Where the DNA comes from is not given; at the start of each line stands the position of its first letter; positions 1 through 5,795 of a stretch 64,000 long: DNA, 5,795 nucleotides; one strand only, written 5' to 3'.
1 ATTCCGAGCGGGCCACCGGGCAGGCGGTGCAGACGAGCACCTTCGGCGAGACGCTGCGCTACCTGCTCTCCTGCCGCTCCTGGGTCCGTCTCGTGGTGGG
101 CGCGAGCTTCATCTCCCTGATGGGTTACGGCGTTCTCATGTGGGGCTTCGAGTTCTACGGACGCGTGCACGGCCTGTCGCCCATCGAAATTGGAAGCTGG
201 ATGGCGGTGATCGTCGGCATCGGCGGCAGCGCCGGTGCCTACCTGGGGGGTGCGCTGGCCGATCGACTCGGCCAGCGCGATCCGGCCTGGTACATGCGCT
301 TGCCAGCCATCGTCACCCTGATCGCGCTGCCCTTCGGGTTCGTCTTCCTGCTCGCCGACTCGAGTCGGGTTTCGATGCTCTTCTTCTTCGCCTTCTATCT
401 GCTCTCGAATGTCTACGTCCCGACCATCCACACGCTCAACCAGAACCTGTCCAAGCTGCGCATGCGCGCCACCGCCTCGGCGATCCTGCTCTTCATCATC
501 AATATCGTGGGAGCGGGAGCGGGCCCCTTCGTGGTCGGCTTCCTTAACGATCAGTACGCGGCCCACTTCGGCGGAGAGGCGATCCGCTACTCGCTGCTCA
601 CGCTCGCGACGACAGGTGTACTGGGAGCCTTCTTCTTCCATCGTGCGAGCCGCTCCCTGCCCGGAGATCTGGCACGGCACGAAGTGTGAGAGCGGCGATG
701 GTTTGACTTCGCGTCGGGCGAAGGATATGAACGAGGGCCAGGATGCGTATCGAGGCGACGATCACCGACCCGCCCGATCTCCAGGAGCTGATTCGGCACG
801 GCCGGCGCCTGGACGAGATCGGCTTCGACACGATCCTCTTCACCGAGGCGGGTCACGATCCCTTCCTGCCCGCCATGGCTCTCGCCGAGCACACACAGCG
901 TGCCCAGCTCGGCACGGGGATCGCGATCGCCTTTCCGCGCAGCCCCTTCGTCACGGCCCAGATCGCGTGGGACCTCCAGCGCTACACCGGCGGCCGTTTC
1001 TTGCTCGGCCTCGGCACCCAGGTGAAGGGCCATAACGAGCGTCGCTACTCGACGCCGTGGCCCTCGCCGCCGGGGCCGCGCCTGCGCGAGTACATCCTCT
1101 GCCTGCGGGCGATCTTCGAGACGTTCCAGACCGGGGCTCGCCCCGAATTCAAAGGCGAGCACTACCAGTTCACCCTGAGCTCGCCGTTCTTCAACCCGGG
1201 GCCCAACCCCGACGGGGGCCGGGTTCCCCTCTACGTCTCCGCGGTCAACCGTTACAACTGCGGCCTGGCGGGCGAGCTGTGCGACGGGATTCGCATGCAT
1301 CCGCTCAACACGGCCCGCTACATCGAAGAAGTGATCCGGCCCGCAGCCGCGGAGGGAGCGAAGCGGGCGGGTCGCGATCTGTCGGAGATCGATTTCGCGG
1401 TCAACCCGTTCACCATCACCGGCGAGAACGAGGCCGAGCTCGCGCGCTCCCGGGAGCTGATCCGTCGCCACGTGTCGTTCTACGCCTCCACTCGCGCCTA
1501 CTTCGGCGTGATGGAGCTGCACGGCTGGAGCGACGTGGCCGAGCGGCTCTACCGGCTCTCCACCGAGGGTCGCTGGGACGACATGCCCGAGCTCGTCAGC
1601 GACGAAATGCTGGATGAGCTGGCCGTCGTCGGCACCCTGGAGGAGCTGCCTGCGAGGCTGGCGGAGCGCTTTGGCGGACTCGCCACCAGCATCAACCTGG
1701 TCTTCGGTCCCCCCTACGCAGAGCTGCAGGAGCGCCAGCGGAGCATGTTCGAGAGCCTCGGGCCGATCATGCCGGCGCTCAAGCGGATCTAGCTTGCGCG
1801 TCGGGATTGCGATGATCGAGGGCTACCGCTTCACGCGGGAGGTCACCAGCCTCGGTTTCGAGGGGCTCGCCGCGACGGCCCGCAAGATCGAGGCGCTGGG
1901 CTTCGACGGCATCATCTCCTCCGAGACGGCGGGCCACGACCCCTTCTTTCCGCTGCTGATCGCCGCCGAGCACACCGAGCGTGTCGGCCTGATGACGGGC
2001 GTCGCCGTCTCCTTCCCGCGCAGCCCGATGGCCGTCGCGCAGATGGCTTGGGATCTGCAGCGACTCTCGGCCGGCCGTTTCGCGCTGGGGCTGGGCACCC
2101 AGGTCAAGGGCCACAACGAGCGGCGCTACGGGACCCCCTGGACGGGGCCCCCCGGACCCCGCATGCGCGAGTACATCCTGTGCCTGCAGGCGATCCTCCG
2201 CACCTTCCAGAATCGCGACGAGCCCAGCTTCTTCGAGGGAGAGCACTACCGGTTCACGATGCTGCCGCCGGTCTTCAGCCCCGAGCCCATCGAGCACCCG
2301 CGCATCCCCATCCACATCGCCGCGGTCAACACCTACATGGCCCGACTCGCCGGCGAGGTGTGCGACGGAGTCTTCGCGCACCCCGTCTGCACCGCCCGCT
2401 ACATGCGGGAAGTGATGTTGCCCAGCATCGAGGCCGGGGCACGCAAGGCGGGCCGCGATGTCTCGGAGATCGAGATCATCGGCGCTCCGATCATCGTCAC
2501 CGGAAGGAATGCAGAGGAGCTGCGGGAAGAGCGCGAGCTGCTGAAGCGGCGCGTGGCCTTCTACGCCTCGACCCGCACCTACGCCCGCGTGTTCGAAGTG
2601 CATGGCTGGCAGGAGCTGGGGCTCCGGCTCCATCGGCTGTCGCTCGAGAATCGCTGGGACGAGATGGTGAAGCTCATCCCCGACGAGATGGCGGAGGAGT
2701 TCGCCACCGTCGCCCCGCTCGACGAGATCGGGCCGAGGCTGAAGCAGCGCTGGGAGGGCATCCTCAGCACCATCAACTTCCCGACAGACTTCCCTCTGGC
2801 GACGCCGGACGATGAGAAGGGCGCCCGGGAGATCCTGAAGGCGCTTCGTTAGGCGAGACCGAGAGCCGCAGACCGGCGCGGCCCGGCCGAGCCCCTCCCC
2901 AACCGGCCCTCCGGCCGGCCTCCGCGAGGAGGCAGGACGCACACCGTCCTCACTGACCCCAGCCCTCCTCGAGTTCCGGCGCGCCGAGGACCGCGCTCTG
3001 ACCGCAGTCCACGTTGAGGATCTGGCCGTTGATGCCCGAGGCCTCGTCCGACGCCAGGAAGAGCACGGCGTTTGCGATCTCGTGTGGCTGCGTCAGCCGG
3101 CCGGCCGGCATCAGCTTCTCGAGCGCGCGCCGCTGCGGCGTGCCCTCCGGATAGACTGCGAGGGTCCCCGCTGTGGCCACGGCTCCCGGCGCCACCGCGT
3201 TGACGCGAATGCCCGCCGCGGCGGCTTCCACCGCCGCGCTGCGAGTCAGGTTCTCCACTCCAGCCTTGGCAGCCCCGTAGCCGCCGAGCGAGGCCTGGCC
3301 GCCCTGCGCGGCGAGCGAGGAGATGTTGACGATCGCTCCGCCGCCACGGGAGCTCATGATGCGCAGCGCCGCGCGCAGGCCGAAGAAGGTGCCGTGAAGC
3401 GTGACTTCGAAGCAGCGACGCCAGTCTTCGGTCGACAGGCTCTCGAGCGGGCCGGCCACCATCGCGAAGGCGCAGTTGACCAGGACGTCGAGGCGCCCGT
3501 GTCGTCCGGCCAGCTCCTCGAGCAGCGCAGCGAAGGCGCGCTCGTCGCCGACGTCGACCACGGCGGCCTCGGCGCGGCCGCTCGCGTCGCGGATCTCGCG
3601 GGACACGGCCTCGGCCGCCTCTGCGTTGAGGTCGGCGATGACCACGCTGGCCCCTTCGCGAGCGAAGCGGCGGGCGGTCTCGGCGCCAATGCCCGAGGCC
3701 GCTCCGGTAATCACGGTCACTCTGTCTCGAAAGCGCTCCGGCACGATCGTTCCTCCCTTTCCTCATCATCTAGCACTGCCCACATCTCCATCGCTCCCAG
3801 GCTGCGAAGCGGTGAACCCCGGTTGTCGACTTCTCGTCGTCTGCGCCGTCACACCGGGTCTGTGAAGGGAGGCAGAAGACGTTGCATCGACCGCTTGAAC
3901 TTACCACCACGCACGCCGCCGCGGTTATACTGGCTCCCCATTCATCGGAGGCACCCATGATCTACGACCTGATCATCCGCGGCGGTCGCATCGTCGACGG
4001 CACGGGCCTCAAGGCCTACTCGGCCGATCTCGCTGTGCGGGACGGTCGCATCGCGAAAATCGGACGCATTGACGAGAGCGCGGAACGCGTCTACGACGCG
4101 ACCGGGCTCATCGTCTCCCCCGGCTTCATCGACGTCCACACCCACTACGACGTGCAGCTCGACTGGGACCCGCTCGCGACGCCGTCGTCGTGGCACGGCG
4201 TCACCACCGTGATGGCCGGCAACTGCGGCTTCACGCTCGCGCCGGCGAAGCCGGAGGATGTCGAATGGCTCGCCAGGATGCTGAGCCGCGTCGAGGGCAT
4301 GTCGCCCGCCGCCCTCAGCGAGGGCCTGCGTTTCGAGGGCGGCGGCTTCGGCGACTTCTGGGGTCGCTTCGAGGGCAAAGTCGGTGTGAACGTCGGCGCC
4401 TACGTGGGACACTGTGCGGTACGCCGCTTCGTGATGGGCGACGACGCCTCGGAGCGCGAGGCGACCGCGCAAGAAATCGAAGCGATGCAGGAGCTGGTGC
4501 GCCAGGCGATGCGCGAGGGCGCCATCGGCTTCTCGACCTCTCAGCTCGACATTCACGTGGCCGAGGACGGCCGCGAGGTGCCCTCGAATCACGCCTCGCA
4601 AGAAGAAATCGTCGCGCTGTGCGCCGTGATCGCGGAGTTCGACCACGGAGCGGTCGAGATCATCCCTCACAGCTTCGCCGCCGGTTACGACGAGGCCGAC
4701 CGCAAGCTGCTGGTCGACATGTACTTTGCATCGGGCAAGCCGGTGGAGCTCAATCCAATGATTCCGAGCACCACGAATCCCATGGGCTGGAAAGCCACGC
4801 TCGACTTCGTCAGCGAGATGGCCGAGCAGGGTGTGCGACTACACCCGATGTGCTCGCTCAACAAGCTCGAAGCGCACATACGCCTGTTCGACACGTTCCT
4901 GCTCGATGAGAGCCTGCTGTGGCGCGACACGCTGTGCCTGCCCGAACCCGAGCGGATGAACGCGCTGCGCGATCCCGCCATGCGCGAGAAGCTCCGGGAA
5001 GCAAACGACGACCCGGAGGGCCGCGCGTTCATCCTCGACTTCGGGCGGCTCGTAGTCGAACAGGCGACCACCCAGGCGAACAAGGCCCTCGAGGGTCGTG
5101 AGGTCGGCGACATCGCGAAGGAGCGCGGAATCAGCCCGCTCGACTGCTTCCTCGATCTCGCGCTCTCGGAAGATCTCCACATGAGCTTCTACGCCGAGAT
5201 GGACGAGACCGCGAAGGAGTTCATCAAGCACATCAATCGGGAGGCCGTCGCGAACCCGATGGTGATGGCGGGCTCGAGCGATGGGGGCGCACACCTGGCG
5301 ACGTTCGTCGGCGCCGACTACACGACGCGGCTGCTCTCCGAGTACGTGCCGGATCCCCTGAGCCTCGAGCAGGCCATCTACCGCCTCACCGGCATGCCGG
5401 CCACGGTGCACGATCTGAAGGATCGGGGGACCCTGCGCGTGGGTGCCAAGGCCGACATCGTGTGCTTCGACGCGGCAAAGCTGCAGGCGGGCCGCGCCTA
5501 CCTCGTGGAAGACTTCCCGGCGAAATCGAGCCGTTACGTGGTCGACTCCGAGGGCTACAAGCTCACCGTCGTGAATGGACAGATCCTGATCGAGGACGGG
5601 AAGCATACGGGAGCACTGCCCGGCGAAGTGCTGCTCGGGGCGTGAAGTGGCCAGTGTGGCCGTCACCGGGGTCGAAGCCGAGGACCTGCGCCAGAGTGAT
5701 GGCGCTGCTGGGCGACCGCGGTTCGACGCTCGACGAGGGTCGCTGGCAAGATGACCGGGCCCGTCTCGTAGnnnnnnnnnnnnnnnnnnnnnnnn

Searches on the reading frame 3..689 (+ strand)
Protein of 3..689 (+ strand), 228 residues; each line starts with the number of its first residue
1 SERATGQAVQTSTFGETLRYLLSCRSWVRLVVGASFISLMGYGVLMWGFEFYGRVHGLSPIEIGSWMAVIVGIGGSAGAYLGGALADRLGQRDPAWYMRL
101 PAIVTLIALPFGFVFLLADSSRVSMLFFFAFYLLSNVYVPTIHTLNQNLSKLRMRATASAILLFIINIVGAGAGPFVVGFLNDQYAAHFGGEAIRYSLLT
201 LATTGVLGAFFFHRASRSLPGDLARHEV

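Call 28: search_protein_families(library=pfam, proteins=[window:3-689:+], max_evalue=0.00001)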
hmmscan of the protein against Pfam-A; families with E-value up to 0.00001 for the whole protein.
window:3-689:+ (228 aa): 1 family
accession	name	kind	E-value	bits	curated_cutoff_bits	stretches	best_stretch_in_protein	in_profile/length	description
PF07690.21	MFS_1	-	2.7e-08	33.6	33.4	1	27-174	206-346/347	Major Facilitator Superfamily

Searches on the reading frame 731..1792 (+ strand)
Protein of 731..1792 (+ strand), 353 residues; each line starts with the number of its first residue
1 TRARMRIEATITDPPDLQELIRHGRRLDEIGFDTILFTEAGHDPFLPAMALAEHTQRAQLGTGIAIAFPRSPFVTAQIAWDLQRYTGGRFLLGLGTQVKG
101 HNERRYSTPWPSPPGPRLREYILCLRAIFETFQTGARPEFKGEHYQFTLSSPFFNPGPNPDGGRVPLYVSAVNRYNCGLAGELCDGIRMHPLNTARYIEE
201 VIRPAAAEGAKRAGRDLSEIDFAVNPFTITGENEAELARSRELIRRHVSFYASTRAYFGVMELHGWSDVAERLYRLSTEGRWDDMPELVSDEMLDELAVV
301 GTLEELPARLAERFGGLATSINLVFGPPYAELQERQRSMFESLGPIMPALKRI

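Call 28: search_protein_families(library=pfam, proteins=[window:731-1792:+], max_evalue=0.00001)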
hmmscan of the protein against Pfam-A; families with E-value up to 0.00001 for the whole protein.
window:731-1792:+ (353 aa): 1 family
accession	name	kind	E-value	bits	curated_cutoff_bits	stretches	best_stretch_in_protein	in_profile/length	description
PF00296.26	Bac_luciferase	-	7.5e-59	200.1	27.9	1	8-314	12-308/314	Luciferase-like monooxygenase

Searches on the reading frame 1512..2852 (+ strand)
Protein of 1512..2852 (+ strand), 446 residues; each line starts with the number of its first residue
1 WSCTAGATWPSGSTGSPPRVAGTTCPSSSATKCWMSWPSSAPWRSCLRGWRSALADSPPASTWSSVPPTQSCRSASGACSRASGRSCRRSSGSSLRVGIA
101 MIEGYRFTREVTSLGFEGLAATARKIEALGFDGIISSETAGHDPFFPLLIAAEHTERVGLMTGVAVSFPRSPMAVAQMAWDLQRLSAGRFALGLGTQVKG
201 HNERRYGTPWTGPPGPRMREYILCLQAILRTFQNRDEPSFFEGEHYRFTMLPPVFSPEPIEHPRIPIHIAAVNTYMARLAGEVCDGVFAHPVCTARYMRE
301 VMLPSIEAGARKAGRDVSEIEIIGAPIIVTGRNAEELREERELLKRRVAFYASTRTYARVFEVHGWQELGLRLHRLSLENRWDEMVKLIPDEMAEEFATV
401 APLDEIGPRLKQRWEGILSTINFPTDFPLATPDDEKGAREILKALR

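Call 28: search_protein_families(library=pfam, proteins=[window:1512-2852:+], max_evalue=0.00001)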
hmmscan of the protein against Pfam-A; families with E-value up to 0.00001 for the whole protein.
window:1512-2852:+ (446 aa): 1 family
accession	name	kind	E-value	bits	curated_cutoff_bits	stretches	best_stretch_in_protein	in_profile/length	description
PF00296.26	Bac_luciferase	-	1.1e-61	209.4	27.9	1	116-414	22-307/314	Luciferase-like monooxygenase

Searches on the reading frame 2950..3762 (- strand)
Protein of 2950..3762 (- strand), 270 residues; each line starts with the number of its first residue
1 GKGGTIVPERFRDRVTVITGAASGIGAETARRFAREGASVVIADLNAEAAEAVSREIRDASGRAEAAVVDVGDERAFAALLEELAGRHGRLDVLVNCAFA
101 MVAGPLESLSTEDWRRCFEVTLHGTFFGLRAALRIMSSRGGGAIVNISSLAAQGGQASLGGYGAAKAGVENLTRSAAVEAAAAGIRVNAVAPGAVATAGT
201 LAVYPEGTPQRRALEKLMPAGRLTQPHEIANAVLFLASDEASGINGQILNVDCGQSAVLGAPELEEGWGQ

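Call 28: search_protein_families(library=pfam, proteins=[window:2950-3762:-], max_evalue=0.00001)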
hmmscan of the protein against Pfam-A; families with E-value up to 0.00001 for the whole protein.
window:2950-3762:- (270 aa): 3 families
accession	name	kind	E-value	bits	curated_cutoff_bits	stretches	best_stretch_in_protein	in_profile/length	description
PF13561.12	adh_short_C2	-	4.1e-64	216.8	27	1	20-255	1-235/236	Enoyl-(Acyl carrier protein) reductase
PF00106.31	adh_short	-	1.1e-53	182.1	26.6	1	15-199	2-186/195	short chain dehydrogenase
PF08659.16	KR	-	8e-13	49.1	22.6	1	16-178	3-165/180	KR domain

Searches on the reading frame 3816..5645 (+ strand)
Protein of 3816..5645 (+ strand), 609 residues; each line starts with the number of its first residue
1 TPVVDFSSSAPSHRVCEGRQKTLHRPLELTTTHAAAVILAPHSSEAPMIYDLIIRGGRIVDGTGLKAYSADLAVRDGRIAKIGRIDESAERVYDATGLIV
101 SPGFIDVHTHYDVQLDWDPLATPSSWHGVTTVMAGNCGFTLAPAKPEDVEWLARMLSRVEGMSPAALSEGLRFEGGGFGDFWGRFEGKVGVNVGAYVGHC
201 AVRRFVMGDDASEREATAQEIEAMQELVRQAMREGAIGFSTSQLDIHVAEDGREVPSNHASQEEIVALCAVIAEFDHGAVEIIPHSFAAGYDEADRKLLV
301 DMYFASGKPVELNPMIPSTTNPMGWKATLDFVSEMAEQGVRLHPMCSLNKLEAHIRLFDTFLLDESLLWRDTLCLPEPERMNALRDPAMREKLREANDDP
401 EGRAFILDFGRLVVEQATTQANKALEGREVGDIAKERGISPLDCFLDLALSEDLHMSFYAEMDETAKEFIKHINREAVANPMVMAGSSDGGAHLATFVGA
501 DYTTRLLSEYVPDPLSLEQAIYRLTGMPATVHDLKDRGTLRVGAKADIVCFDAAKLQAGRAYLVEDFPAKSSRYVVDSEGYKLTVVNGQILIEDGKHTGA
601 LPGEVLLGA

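Call 28: search_protein_families(library=pfam, proteins=[window:3816-5645:+], max_evalue=0.00001)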
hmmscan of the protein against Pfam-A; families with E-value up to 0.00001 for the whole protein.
window:3816-5645:+ (609 aa): 2 families
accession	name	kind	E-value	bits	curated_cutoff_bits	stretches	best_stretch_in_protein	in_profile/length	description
PF07969.17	Amidohydro_3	-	3.5e-31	109.6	29.7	1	91-591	1-471/472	Amidohydrolase family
PF01979.26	Amidohydro_1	-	1e-07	31.9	25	0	505-590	272-344/345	Amidohydrolase family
